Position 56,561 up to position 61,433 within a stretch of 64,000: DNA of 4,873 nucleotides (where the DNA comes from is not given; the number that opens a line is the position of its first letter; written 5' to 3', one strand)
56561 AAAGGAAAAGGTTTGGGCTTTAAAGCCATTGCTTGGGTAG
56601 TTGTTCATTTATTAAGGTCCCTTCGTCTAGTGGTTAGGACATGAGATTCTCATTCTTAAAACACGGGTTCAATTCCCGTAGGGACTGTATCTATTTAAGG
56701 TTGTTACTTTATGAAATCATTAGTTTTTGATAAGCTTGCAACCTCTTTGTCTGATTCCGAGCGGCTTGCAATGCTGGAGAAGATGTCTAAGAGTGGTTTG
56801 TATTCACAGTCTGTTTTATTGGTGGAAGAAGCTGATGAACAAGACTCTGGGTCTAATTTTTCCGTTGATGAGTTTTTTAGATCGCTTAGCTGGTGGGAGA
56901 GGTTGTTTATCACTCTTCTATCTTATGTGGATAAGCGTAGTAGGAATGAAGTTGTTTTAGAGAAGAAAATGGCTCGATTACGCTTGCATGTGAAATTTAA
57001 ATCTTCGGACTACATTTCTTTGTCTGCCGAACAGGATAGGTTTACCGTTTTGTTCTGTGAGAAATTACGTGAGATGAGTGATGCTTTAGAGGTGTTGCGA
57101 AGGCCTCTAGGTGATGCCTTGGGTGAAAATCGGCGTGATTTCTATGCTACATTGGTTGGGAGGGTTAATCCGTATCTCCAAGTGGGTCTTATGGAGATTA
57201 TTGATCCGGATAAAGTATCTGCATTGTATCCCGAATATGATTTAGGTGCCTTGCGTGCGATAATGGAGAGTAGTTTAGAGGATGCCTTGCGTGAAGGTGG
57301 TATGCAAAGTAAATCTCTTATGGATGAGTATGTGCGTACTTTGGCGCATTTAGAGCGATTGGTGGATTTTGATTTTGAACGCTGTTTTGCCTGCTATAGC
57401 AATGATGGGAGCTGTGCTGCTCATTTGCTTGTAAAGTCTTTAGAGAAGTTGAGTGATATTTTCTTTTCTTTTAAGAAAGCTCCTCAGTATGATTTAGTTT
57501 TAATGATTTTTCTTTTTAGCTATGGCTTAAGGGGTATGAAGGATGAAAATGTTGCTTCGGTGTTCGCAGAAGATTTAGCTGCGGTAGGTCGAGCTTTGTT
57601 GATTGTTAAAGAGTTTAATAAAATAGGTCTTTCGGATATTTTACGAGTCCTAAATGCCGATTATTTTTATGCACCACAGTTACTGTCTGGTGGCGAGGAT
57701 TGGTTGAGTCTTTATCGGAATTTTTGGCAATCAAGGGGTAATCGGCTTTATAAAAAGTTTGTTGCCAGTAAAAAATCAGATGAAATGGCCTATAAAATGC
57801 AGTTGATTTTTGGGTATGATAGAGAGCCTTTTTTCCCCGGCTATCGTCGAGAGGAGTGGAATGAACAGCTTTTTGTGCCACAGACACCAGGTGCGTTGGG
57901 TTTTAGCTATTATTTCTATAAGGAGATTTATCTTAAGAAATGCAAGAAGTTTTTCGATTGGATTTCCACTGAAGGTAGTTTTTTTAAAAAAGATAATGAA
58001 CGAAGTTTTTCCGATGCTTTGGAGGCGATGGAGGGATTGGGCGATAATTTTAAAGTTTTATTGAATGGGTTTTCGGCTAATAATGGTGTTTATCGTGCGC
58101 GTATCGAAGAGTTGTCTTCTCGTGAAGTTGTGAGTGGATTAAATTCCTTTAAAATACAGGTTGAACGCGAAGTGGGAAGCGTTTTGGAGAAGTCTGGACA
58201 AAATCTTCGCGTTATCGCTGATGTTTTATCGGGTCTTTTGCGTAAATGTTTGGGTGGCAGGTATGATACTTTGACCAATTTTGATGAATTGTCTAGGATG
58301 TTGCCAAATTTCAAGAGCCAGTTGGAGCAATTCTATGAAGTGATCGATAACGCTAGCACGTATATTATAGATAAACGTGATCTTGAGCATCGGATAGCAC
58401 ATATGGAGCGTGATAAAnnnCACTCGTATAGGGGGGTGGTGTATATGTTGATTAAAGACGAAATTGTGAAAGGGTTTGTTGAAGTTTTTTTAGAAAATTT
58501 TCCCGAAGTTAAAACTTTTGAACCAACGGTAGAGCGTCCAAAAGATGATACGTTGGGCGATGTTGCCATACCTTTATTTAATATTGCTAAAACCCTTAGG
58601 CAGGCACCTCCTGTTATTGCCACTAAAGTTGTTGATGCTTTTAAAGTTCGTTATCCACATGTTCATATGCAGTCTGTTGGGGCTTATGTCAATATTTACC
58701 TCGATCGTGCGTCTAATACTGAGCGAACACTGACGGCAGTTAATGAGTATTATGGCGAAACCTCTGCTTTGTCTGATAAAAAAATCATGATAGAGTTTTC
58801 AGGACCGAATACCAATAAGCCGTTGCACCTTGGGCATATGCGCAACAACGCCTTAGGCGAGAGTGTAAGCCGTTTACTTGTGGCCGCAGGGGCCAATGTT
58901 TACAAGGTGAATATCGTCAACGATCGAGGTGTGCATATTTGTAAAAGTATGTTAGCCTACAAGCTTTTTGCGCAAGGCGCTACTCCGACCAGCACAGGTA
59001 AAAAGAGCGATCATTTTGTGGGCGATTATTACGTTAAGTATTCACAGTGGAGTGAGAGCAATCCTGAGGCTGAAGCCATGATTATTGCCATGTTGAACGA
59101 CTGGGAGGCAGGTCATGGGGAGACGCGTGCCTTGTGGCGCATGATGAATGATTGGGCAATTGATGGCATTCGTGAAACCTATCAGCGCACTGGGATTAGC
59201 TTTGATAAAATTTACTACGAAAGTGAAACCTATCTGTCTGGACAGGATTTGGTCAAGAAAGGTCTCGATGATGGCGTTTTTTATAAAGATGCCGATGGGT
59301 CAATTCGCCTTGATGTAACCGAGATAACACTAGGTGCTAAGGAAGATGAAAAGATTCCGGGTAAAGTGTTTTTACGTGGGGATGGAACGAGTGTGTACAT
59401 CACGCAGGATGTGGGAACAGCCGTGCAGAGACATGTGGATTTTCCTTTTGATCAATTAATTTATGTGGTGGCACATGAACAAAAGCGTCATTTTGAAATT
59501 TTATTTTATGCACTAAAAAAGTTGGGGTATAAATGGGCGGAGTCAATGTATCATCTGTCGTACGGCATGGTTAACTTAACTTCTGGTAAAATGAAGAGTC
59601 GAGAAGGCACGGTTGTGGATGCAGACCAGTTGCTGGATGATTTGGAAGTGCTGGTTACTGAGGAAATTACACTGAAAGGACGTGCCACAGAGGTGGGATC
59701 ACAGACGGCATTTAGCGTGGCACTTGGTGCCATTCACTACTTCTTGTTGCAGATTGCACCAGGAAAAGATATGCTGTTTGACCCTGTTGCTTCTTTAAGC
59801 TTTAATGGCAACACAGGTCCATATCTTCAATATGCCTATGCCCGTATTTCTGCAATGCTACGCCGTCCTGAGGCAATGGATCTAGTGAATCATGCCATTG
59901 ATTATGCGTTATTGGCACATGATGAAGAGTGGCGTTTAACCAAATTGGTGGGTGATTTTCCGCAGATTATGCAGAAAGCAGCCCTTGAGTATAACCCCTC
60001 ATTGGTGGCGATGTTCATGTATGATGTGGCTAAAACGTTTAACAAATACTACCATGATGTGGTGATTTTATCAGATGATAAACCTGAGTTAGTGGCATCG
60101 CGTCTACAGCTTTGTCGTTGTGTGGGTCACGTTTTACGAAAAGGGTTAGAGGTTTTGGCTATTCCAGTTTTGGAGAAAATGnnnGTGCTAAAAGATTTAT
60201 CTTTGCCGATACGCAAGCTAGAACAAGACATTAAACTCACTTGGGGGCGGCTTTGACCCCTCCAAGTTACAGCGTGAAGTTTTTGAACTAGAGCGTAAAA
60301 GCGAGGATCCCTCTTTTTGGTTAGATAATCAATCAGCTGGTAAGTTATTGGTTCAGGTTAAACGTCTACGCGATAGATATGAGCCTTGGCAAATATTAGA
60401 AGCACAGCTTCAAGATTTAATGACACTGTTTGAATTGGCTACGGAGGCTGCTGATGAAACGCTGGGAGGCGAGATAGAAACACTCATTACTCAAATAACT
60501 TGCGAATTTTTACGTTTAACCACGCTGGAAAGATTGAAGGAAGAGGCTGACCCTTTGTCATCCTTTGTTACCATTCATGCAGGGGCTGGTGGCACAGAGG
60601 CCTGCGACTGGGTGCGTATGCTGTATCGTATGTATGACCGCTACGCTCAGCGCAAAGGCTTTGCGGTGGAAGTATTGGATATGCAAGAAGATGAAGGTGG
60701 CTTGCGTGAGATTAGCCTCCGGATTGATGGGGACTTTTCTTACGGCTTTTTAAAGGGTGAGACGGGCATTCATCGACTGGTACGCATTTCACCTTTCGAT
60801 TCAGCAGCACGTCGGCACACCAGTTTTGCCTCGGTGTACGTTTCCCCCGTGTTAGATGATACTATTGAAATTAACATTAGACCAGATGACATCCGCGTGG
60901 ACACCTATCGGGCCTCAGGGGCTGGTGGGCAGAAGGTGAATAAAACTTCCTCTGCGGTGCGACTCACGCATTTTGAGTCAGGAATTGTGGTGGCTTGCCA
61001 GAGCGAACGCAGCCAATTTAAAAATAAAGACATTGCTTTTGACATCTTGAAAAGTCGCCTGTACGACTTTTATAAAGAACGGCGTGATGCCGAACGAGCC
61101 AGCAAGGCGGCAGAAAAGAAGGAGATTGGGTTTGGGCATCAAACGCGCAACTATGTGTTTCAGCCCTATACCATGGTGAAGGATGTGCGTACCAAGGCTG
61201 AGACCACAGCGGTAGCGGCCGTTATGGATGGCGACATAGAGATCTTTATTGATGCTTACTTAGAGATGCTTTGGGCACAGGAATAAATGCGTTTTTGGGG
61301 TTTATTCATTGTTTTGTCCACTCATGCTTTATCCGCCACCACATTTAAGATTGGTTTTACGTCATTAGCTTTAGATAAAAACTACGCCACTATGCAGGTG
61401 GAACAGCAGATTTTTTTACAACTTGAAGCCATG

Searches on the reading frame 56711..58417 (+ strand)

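Call 25: search_protein_families(library=pfam, proteins=[window:56711-58417:+])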
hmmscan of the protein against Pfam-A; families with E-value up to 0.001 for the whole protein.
window:56711-58417:+ (569 aa): 1 family
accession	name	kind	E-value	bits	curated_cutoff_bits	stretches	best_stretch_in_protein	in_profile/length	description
PF17239.7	DUF5312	-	2.6e-71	241.1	25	1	5-551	3-552/553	Family of unknown function (DUF5312)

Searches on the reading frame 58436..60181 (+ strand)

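Call 25: search_protein_families(library=pfam, proteins=[window:58436-60181:+])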
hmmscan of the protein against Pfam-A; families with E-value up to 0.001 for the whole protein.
window:58436-60181:+ (582 aa): 3 families
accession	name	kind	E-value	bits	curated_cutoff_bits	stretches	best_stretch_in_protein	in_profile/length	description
PF00750.26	tRNA-synt_1d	-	2e-39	136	23.3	1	108-438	13-337/349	tRNA synthetases class I (R), catalytic domain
PF05746.21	DALR_1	-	1.8e-29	102.7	22.3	1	464-582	1-117/117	DALR anticodon binding domain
PF03485.21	Arg_tRNA_synt_N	-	2.8e-09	37.9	21.5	1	18-89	15-85/85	Arginyl tRNA synthetase N terminal domain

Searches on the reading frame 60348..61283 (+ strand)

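Call 25: search_protein_families(library=pfam, proteins=[window:60348-61283:+])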
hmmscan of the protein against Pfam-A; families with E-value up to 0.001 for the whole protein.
window:60348-61283:+ (312 aa): 2 families
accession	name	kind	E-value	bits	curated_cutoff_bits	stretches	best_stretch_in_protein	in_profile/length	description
PF03462.23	PCRF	-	3.4e-43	148.2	24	1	4-163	31-194/194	PCRF domain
PF00472.26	RF-1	-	4.7e-40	136.6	35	1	172-281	2-116/116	RF-1 domain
